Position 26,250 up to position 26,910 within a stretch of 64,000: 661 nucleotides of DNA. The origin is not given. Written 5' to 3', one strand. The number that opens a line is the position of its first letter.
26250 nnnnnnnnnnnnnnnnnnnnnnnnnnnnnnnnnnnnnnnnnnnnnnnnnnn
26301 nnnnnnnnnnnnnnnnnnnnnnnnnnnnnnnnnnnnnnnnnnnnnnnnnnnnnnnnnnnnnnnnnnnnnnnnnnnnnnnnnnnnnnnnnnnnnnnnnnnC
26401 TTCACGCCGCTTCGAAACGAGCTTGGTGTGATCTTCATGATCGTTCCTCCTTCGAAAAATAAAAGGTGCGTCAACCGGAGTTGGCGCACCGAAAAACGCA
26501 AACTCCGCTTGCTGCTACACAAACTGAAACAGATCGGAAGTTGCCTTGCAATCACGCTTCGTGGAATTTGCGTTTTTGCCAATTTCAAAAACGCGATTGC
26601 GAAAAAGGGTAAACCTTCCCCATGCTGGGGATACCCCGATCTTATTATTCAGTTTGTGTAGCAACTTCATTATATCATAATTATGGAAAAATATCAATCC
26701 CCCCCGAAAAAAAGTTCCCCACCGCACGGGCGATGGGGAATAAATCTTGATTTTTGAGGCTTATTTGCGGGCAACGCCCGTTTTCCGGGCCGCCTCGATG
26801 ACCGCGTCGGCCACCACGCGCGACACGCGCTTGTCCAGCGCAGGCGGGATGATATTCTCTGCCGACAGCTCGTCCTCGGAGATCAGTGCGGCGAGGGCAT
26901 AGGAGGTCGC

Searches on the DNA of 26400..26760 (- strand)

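Call 13: search_rna_families(source=window, start=26400, end=26760, threshold=evalue, max_evalue=10, show_alignments=3)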
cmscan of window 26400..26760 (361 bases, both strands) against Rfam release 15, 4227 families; matches with E-value up to 10: 10.
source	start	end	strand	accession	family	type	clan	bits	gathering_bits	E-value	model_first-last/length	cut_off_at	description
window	26485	26587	+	RF04121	mir-1289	Gene; miRNA;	-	20.3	66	0.13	1-91/91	no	mir-1289 microRNA precursor family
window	26455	26552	-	RF02100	tfoR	Gene; sRNA;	-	20.2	70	0.01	1-101/101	no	Translational regulator of tfoXVC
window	26454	26534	-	RF02538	TarB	Gene; sRNA;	-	15.6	80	1.9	1-79/79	no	Vibrio ToxT activated RNA TarB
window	26691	26746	+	RF01342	CRISPR-DR32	Gene; CRISPR;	-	15.3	48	7.9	1-37/37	no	CRISPR RNA direct repeat element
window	26457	26545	-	RF02869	ncS025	Gene; sRNA;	-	14.1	46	4.7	1-85/85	no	Burkholderia sRNA 25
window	26578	26612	+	RF02929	algC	Cis-reg;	-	13.5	33.8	8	1-52/52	no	algC RNA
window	26701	26760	-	RF00557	L10_leader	Cis-reg; leader;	-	13.1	44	9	80-138/138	5'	Ribosomal protein L10 leader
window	26707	26760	-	RF02837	anti-hemB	Gene; sRNA;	-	12.4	49.5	2.7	31-81/81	5'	Burkholderia RNA 7 (anti-hemB)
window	26455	26474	-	RF02162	XIST_A_REPEAT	Gene; sRNA;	-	11.8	33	9.6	1-37/37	no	XIST RNA A repeat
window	26463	26618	+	RF02668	PsiU2-55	Gene; snRNA; snoRNA; scaRNA;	-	11.1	55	3.3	1-178/178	no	Drosophila small cajal body-specific RNA PsiU2-55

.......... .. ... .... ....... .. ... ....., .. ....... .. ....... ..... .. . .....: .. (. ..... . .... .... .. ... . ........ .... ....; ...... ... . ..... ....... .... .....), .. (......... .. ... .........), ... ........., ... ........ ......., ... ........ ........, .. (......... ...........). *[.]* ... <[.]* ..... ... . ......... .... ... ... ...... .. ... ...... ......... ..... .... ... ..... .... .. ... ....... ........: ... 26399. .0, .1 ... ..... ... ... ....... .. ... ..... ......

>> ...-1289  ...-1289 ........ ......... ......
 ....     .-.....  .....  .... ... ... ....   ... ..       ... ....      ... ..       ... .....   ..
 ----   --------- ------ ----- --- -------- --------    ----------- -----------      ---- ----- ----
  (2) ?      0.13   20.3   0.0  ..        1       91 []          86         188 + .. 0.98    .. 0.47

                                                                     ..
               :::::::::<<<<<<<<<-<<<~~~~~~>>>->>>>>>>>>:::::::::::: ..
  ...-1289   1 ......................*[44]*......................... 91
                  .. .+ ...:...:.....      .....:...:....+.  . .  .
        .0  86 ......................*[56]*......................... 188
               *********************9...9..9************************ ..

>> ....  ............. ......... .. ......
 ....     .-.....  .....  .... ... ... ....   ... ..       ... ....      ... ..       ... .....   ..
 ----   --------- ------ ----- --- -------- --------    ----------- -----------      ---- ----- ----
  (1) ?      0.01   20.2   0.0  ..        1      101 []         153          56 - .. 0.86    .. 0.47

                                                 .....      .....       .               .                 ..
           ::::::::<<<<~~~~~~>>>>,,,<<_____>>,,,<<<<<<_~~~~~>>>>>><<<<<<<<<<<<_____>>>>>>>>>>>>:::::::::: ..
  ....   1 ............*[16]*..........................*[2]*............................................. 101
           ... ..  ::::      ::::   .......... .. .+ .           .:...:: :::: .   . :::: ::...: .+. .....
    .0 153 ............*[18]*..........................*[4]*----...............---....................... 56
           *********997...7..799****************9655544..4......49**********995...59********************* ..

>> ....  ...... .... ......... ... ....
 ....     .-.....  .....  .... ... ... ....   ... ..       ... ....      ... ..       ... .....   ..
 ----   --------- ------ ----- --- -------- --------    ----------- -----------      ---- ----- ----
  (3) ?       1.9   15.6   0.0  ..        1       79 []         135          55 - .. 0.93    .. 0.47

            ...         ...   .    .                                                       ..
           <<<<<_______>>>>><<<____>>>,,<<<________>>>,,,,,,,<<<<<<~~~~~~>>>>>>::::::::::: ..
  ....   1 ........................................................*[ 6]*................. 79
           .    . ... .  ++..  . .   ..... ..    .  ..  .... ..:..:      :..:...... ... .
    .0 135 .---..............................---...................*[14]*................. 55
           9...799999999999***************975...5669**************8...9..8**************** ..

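Call 44: build_rna_model(alignment_id=A3)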
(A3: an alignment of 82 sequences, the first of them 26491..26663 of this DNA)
Model R1 built from alignment A3 (82 sequences, 230 columns); structure: RNAalifold consensus.
model positions 180; base pairs 14; branch points 0; effective number of sequences 5.8; information 0.59 bits per position. Calibrated on 0.2 Mb of random sequence (short: E-values are rough).
structure used (alignment columns):
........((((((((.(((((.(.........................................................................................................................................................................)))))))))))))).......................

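Call 45: search_with_rna_model(model_id=R1, source=window, max_evalue=1)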
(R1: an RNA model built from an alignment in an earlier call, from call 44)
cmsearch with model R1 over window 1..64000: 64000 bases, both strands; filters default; matches with E-value up to 1: 4.
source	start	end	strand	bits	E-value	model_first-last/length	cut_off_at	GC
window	26491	26663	-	128.9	7.5e-26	1-180/180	no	0.45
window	34997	35163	-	73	5.4e-14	1-180/180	no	0.44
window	26513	26666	+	28.7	0.00013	1-161/180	no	0.44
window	35019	35183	+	22.2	0.0031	1-180/180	no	0.41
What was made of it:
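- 26455..26700 (-): Copy A: a canonical family member (promoter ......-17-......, three-way-junction body, tail, terminator). It sits upstream of a 187-aa membrane protein whose ATG is at 26438. CM score 128.9 bits (call 45).
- On The new family defined here (CM R1): 73 bits, E = 5e-14 on the minus strand, against 22 bits on the plus strand (call 45).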

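Call 47: search_with_rna_model(model_id=R1, sources=[L001, L002, L003, L004, L005, L006, L007, L008, L009, L010, L011, L012, L013, L014, L015, L016, L017, L018, L019, L020, L021, L022, L023, L024, L025, L026, L027, L028, L029, L030, L031, L032, L033, L034, L035, L036, L037, L038, L039, L041, L044, L045, L046, L047, L049, L050, L051, L052, L053, L054, L055, L057, L058, L059, L060, L061, L062, L063, L064, L065, L067, L068, L070, L071, L072, L073, L074, L075, L076, L077, L078, L079, L080, L081, L082, L083, L084, L085, L086, L087, L088, L089, L090, L091, L092, L093, L094, L095, L096, L097, L098, L099, L100], max_evalue=0.001)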
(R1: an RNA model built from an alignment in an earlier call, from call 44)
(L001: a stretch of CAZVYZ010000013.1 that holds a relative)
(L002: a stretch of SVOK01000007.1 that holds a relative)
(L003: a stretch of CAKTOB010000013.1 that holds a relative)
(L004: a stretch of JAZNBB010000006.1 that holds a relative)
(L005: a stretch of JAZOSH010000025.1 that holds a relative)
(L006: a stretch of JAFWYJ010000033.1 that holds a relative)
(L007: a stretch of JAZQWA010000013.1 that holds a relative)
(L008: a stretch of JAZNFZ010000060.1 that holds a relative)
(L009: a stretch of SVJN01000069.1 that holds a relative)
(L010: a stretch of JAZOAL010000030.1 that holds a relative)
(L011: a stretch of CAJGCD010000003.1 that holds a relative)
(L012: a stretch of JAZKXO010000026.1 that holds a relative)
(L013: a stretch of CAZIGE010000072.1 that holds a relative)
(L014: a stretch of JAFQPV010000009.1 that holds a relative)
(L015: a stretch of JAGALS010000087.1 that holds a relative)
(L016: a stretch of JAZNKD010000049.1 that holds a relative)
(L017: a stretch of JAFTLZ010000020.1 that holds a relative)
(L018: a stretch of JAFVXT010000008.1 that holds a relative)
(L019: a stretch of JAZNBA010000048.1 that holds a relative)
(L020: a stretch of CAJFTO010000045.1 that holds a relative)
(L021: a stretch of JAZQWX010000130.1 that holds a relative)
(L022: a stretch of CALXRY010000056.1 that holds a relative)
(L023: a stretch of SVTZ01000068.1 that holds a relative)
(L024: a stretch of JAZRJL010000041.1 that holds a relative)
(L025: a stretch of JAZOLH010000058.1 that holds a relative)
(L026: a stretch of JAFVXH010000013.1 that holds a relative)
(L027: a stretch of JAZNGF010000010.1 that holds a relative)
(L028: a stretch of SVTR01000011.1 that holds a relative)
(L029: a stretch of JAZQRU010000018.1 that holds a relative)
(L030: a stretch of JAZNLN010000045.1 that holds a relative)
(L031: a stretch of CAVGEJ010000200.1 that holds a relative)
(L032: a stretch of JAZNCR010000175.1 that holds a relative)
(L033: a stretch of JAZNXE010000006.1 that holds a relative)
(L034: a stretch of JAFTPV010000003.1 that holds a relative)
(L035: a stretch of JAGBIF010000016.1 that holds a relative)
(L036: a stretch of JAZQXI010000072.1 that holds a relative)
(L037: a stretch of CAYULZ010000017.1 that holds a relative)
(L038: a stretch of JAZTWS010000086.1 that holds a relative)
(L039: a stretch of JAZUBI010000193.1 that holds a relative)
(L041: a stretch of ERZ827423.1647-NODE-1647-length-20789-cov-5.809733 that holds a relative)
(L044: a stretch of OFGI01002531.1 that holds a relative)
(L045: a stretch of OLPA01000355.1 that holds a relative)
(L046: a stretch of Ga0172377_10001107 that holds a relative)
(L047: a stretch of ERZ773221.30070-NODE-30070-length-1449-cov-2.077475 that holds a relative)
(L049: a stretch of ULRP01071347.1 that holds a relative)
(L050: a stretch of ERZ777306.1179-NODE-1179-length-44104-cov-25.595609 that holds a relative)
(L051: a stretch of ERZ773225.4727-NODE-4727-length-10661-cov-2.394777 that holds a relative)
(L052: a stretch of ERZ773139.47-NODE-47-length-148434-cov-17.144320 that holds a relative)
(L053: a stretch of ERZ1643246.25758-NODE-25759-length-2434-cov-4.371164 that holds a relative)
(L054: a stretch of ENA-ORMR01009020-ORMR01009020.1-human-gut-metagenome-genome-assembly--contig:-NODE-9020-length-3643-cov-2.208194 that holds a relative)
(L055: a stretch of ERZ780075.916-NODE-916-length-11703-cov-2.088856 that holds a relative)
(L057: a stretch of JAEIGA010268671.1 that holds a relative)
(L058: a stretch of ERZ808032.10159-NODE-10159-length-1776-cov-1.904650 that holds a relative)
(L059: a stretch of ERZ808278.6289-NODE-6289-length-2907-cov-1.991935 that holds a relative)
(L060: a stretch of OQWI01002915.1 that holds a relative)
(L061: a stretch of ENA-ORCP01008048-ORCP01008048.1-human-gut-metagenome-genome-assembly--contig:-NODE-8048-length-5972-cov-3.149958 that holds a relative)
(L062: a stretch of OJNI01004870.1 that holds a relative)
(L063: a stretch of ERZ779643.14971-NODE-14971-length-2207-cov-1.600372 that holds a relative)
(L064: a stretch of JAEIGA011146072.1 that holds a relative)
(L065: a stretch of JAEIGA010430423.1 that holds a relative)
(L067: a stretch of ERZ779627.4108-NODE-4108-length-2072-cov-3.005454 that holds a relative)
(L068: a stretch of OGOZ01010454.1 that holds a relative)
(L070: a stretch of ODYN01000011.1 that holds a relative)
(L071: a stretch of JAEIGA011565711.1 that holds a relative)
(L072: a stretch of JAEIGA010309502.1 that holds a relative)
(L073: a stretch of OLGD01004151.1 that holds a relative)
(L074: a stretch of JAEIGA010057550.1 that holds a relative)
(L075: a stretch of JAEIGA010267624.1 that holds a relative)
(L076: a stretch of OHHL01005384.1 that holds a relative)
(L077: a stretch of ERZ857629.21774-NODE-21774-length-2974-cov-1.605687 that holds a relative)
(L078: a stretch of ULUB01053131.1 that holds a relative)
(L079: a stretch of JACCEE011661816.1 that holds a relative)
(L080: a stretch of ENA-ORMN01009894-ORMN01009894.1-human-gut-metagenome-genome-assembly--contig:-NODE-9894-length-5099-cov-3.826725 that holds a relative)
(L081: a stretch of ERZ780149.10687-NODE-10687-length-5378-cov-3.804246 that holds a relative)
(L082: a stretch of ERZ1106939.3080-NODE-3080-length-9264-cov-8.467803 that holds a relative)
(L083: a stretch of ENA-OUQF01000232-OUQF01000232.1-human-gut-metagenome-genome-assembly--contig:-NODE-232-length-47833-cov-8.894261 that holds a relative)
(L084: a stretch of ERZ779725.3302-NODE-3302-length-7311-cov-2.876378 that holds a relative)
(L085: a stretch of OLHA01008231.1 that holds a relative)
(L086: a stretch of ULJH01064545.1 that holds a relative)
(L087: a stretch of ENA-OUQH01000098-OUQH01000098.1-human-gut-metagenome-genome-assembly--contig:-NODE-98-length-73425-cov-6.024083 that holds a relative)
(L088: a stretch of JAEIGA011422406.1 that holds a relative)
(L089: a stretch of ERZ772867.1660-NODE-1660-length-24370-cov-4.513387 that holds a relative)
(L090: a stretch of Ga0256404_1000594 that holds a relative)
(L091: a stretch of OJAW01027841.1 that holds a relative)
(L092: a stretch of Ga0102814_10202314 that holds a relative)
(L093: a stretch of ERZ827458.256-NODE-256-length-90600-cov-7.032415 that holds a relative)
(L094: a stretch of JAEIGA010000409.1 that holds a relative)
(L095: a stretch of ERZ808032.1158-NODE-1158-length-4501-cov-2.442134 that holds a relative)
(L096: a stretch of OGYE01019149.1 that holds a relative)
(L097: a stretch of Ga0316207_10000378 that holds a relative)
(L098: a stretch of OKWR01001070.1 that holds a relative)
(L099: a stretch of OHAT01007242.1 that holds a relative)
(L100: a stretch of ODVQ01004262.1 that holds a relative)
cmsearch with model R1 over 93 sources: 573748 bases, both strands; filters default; matches with E-value up to 0.001: 99.
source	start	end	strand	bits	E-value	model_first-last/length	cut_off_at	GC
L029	1728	1904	-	157.9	4.8e-31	1-180/180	no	0.34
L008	1115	1293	-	155.2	1.8e-30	1-180/180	no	0.35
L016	7189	7366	+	154.8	2.2e-30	1-180/180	no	0.34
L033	3398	3575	+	154.4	2.6e-30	1-180/180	no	0.34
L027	6537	6715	+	154.1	3.1e-30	1-180/180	no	0.31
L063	931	1114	-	152.5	6.6e-30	1-180/180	no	0.33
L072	649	828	-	152.4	7.2e-30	1-180/180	no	0.34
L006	2605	2781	+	152.2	7.8e-30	1-180/180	no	0.3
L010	1382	1560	-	150.9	1.5e-29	1-180/180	no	0.34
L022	2293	2467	+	150.3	2e-29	1-180/180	no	0.31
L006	6260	6436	-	148.8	4.1e-29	1-180/180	no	0.34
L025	6963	7141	+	148.8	4.2e-29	1-180/180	no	0.35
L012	6816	6993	+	147.4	8.1e-29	1-180/180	no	0.33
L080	2122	2298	-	146.6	1.2e-28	1-180/180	no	0.36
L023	7458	7634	+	146.1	1.5e-28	1-180/180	no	0.32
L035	7074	7249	+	145.8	1.8e-28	1-180/180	no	0.34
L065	1810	1993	+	145.1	2.5e-28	1-180/180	no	0.39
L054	2065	2250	+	144.4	3.5e-28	1-180/180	no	0.34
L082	8925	9104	-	144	4.3e-28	1-180/180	no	0.31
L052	1056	1223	+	143.4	5.6e-28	1-180/180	no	0.41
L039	1981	2161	-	143.1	6.4e-28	1-180/180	no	0.35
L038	2498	2676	-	141.5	1.4e-27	1-180/180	no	0.36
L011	5348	5525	+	141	1.9e-27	1-180/180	no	0.34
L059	1761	1933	+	140.9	1.9e-27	1-180/180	no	0.34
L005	1150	1328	-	140.2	2.7e-27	1-180/180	no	0.33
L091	494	678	+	140.2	2.7e-27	1-180/180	no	0.35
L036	65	242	-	140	3e-27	1-180/180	no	0.33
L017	3708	3886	+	139.8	3.3e-27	1-180/180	no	0.33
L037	3975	4153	-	139.1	4.5e-27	1-180/180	no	0.35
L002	2493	2670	+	139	4.8e-27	1-180/180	no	0.27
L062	3434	3620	+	138.7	5.7e-27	1-180/180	no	0.34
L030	1230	1407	-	138.4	6.4e-27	1-180/180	no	0.35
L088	790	964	-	138.1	7.5e-27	1-180/180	no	0.34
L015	884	1062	-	137.8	8.6e-27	1-180/180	no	0.33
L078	899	1074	-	137.7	9e-27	1-180/180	no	0.34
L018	868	1044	-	137.7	9e-27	1-180/180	no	0.36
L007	1761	1938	-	137.6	9.4e-27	1-180/180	no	0.32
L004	3463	3639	+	137.2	1.2e-26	1-180/180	no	0.34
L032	1609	1786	+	137.1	1.2e-26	1-180/180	no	0.34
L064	935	1116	-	136.9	1.3e-26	1-180/180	no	0.36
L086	13201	13377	-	135.3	3e-26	1-180/180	no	0.34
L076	2100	2267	-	134.8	3.8e-26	1-180/180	no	0.4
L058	743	917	-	134.3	4.8e-26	1-180/180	no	0.3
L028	1820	1997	-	133.8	6.1e-26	1-180/180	no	0.33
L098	3601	3770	-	133.3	7.7e-26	1-180/180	no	0.41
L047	557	726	-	133.2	8.2e-26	1-180/180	no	0.39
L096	1255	1424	-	133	8.9e-26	1-180/180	no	0.4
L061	3995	4164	-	132.6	1.1e-25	1-180/180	no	0.37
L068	2427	2609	-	132.6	1.1e-25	1-180/180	no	0.38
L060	147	304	+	132.5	1.1e-25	1-180/180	no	0.35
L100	2196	2373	-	132.3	1.3e-25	1-180/180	no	0.37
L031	3335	3506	-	131.9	1.5e-25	1-180/180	no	0.36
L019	3247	3424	-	131.4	2e-25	1-180/180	no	0.33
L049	1484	1653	-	130.8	2.6e-25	1-180/180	no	0.34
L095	3850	4034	-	130.6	2.9e-25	1-180/180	no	0.36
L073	9777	9943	+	130.4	3.2e-25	1-180/180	no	0.42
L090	3208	3385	-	130.1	3.7e-25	1-180/180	no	0.38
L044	4604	4782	-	129.2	5.8e-25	1-180/180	no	0.32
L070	983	1163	-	128.9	6.6e-25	1-180/180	no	0.31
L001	5709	5880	+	128.2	9.4e-25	1-180/180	no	0.36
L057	28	206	+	127.2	1.5e-24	1-180/180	no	0.36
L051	2658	2837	+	127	1.7e-24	1-180/180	no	0.33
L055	8323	8507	+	126.1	2.7e-24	1-180/180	no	0.28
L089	2057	2211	+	125.6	3.4e-24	1-180/180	no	0.36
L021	2991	3163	-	125.4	3.7e-24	1-180/180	no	0.45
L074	2198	2353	-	123.2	1.1e-23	1-180/180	no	0.31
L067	519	696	-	123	1.2e-23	1-180/180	no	0.33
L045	248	421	+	122.9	1.2e-23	1-180/180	no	0.4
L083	10757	10922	+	122.3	1.7e-23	1-180/180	no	0.39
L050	5029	5211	-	121.7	2.2e-23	1-180/180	no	0.33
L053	1763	1945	-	120.9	3.3e-23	1-180/180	no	0.31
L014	683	858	-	120.3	4.5e-23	1-180/180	no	0.37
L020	5732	5902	+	119.3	7.4e-23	1-180/180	no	0.29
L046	7309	7475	+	119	8.4e-23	1-180/180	no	0.39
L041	6118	6273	-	118.6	1e-22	1-180/180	no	0.36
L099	200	355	+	118.6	1e-22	1-180/180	no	0.36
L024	2914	3082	-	118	1.3e-22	1-180/180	no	0.36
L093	2714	2869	+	117.9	1.5e-22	1-180/180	no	0.36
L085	409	601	+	117.6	1.7e-22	1-180/180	no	0.34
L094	10967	11137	+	116.3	3.1e-22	1-180/180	no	0.35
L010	738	917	-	116.2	3.3e-22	1-180/180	no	0.4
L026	3278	3457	-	113.1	1.5e-21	1-180/180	no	0.37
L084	4776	4962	-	110.7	4.9e-21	1-180/180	no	0.34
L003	2529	2696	-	110.5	5.4e-21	1-180/180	no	0.37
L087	4440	4613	-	107.6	2.2e-20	1-180/180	no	0.32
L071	899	1037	-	105.6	5.9e-20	43-180/180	5'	0.38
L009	190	361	-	104.8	8.6e-20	1-180/180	no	0.35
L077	1083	1260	-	102.2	3.1e-19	1-180/180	no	0.3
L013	892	1062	-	100.9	5.9e-19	1-180/180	no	0.41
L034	5213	5388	-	91.2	6.7e-17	1-180/180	no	0.4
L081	452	636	+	83.4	2.9e-15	1-180/180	no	0.32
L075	109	301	+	66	1.5e-11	1-180/180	no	0.44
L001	5708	5858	-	41.4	2.4e-06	1-159/180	no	0.34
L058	765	918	+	39.8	5.2e-06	1-159/180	no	0.29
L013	913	1087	+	35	5.5e-05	1-180/180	no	0.4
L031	3357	3507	+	35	5.6e-05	1-159/180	no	0.34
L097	11499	11658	-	30.4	0.00052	1-180/180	no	0.35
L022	2293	2445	-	29.3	0.00086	1-158/180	no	0.29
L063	953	1117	+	29.1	0.00099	1-161/180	no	0.32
